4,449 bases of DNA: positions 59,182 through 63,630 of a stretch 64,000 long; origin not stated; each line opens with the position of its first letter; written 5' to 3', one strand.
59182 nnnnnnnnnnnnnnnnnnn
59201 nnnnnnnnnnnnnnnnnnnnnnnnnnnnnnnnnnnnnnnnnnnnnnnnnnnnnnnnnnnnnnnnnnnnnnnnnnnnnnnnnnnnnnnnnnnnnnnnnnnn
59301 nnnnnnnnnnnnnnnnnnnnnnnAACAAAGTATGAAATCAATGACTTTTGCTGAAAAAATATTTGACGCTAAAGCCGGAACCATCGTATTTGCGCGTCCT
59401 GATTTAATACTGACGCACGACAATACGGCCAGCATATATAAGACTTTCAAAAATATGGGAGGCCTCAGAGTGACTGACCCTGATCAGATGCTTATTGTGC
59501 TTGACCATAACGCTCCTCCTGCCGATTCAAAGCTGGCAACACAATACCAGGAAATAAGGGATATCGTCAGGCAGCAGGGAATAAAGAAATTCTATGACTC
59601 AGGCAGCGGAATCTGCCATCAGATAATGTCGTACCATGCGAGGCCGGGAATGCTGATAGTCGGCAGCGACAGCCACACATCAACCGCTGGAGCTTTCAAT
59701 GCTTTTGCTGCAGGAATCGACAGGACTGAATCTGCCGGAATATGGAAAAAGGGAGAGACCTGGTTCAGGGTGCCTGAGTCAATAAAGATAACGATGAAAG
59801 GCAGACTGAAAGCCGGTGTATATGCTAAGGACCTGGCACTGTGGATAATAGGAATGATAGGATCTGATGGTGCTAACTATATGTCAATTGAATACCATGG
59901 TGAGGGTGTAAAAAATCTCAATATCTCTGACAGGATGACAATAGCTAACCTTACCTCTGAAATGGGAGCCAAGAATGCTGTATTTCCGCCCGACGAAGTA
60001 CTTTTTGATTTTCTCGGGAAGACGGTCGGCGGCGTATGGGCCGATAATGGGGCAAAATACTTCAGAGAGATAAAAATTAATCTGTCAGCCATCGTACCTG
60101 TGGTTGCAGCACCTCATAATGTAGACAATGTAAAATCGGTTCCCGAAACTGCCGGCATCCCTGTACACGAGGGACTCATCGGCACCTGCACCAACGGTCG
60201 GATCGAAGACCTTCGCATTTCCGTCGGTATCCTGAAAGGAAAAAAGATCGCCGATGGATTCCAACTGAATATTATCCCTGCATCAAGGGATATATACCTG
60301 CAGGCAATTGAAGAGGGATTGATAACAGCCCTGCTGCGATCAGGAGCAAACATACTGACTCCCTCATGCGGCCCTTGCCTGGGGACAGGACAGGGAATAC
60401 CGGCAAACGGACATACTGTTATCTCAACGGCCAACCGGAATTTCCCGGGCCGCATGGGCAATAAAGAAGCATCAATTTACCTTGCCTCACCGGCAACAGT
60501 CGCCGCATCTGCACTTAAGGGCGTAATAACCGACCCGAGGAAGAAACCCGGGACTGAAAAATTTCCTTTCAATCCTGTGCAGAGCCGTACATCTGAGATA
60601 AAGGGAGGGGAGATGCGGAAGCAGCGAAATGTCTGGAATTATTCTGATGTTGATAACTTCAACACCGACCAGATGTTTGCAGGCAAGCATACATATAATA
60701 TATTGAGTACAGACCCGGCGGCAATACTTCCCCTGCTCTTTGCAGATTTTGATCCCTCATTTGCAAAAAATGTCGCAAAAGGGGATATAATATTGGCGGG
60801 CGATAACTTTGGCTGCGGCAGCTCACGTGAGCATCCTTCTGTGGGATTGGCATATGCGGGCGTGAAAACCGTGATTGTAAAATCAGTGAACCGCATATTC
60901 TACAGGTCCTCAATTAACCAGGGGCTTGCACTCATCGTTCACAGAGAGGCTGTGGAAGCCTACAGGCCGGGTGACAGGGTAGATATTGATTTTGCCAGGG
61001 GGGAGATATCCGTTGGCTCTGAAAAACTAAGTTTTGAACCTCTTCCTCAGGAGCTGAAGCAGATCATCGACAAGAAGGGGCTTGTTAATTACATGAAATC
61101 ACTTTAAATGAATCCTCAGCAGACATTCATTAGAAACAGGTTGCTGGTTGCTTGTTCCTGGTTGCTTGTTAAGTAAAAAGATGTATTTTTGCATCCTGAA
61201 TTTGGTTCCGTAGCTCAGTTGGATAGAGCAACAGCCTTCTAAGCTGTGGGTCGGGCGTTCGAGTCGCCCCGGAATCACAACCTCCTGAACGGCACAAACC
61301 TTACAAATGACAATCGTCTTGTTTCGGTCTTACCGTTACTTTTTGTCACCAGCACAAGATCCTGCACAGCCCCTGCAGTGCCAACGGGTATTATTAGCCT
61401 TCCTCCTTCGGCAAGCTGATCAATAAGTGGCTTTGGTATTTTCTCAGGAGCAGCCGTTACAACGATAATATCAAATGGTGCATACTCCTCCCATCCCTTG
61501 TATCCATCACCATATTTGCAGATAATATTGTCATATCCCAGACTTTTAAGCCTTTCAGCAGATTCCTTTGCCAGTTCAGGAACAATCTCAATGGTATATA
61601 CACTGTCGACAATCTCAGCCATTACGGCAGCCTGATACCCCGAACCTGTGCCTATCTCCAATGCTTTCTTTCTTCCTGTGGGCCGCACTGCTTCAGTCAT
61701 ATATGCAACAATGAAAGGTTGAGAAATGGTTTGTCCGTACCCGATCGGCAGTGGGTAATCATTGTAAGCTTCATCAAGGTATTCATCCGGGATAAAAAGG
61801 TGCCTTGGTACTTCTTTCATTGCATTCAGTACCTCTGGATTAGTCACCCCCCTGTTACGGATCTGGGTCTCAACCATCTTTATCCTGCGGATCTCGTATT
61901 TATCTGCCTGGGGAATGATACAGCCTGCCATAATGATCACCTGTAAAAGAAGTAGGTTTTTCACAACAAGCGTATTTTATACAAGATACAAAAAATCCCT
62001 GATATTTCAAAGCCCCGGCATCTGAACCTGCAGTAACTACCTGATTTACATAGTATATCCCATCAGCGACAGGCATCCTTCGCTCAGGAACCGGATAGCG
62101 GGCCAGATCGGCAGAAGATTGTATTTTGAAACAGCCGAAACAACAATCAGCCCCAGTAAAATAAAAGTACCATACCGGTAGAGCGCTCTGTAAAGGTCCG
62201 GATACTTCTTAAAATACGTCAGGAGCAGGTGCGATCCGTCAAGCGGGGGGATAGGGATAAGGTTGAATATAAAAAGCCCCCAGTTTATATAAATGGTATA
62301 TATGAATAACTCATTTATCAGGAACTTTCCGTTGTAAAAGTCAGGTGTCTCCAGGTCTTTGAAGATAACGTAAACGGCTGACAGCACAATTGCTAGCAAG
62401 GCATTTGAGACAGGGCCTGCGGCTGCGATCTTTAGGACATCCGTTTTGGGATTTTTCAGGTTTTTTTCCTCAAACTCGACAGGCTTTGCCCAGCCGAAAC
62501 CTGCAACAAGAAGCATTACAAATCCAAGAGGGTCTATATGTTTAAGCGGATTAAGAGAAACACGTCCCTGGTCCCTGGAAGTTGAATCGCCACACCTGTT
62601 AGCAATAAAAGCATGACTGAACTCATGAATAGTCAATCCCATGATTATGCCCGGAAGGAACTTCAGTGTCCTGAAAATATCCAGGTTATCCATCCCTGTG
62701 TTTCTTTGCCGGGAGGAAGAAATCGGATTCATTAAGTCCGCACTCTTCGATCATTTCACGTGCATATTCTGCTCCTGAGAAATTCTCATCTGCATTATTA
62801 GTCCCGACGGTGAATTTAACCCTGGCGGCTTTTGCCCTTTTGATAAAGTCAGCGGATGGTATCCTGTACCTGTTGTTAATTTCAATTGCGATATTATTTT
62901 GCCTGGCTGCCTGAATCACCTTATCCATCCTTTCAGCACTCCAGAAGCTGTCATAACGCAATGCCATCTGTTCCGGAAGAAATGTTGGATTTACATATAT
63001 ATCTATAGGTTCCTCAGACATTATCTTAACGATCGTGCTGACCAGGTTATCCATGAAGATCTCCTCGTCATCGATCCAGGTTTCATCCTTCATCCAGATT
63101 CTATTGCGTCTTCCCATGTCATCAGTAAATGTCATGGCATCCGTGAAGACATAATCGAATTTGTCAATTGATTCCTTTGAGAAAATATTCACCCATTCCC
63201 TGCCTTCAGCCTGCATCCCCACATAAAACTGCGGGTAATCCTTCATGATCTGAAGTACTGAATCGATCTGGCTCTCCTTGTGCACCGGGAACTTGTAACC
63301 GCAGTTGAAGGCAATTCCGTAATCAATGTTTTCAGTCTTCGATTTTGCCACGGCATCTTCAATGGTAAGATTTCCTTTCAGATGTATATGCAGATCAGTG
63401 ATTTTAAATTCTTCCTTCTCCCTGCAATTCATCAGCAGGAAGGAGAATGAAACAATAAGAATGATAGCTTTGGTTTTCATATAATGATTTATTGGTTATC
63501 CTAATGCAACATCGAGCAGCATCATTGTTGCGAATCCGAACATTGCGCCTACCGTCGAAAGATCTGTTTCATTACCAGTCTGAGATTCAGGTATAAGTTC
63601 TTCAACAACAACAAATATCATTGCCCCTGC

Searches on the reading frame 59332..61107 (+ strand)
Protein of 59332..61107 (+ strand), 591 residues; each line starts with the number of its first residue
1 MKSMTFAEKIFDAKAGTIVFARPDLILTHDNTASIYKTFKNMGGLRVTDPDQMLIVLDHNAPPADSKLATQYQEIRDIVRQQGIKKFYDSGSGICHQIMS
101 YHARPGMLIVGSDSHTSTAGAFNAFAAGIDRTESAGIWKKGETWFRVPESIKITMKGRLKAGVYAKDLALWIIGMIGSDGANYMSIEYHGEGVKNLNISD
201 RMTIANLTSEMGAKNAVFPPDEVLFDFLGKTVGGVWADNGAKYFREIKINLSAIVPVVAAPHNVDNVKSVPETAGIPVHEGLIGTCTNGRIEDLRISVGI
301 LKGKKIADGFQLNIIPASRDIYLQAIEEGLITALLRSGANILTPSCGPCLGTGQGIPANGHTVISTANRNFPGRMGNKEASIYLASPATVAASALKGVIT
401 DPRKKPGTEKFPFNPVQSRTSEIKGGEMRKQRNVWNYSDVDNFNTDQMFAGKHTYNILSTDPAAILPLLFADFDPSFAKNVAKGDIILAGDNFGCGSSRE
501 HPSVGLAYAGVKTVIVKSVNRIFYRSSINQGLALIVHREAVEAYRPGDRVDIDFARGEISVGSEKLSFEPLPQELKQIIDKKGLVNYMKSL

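Call 8: search_protein_families(library=pfam, proteins=[window:59332-61107:+])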
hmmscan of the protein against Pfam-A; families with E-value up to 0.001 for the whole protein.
window:59332-61107:+ (591 aa): 2 families
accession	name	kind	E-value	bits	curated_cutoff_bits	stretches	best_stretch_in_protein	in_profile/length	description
PF00330.25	Aconitase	-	3.1e-90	303.8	28.7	2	14-270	7-303/463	Aconitase family (aconitate hydratase)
PF00694.25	Aconitase_C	-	4.4e-14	53.4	22.8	1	482-532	72-123/131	Aconitase C-terminal domain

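Call 59: search_protein_families(library=ncbifam, proteins=[window:59332-61107:+], max_evalue=0.00001)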
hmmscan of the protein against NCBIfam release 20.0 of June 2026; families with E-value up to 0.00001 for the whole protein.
window:59332-61107:+ (591 aa): 26 families (the best 25 are shown)
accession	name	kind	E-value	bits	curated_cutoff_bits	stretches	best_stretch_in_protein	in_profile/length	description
NF001614.1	PRK00402.1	subfamily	1.9e-145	484.7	385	1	4-403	1-415/415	aconitase/3-isopropylmalate dehydratase large subunit family protein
TIGR01343.1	hacA_fam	subfamily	3.3e-143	477.2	385.7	1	12-403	14-412/412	homoaconitate hydratase family protein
TIGR02086.1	IPMI_arch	subfamily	8e-141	469.5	410.15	1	4-403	1-410/411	3-isopropylmalate dehydratase/homoaconitate hydratase family large subunit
NF040615.1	HacA_Meth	equivalog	5.6e-120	400.9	550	1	8-401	5-417/419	homoaconitase large subunit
TIGR02083.1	LEU2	equivalog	1.2e-119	400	610.65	1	4-404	1-418/419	3-isopropylmalate dehydratase large subunit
NF005558.0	PRK07229.1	equivalog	4.3e-109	365.9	612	2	13-410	19-420/647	aconitate hydratase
TIGR00139.1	h_aconitase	equivalog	9.2e-95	318.5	529.9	3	14-229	23-241/709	homoaconitase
TIGR01342.1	acon_putative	hypoth_equivalog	2.7e-82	277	719.15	2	24-408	27-415/655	putative aconitate hydratase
NF009116.0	PRK12466.1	subfamily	6.5e-77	259.1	531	2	24-231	30-249/472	3-isopropylmalate dehydratase large subunit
NF004016.0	PRK05478.1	subfamily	4.4e-69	233.2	510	2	24-230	29-246/468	3-isopropylmalate dehydratase large subunit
TIGR00170.1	leuC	equivalog_domain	1.4e-58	198.6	560.25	2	24-230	28-245/466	3-isopropylmalate dehydratase large subunit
TIGR01340.1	aconitase_mito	equivalog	2.2e-47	161.8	825.35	1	81-420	123-498/745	aconitate hydratase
NF006690.0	PRK09238.1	equivalog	8.2e-38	129.9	782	2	236-400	650-812/852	bifunctional aconitate hydratase 2/2-methylisocitrate dehydratase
TIGR02087.1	LEUD_arch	subfamily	7.6e-37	126.5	108.95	1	435-589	4-155/157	LeuD/DmdB family oxidoreductase small subunit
TIGR02084.1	leud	equivalog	5.5e-36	123.6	245.85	1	434-589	3-155/156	3-isopropylmalate dehydratase small subunit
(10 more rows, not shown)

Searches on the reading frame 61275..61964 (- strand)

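Call 59: search_protein_families(library=ncbifam, proteins=[window:61275-61964:-], max_evalue=0.00001)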
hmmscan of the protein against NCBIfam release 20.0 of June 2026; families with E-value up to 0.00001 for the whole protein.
window:61275-61964:- (229 aa): 7 families
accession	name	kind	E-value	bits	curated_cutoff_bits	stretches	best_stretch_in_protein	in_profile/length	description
NF001453.0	PRK00312.1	equivalog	1e-73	247.5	188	1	26-226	9-209/217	protein-L-isoaspartate(D-aspartate) O-methyltransferase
TIGR00080.1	pimt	equivalog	6.1e-68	228.9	159.05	1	28-226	8-208/216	protein-L-isoaspartate O-methyltransferase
NF010549.0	PRK13942.1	equivalog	1.9e-66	223.7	282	1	27-226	7-207/215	protein-L-isoaspartate O-methyltransferase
TIGR04364.1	methyltran_FxLD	equivalog_domain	1e-39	136.7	320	1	26-228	4-214/394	methyltransferase, FxLD system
TIGR04188.1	methyltr_grsp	subfamily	1.1e-32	113.8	380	1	81-218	91-229/363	ATP-grasp peptide maturase system methyltransferase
NF010550.0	PRK13943.1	equivalog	6.1e-31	107.7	359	1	33-196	12-182/322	protein-L-isoaspartate O-methyltransferase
TIGR00755.1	ksgA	equivalog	6.1e-06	25.7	171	1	81-186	13-116/256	16S rRNA (adenine(1518)-N(6)/adenine(1519)-N(6))-dimethyltransferase RsmA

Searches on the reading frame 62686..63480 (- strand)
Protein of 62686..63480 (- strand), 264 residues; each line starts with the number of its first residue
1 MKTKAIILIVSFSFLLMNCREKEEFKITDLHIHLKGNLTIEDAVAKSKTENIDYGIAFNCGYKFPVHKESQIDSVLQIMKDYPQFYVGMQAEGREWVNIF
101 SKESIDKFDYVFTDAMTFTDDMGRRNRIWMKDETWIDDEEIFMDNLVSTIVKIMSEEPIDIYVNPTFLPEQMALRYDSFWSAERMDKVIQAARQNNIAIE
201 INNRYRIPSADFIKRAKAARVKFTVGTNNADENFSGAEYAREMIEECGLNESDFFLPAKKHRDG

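Call 59: search_protein_families(library=ncbifam, proteins=[window:62686-63480:-], max_evalue=0.00001)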
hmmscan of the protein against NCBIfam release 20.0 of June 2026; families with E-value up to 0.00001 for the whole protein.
window:62686-63480:- (264 aa): 1 family
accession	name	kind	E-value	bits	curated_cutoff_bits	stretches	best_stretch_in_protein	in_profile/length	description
NF006251.0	PRK08392.1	equivalog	3.5e-07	29.9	212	1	135-254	97-210/216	hypothetical protein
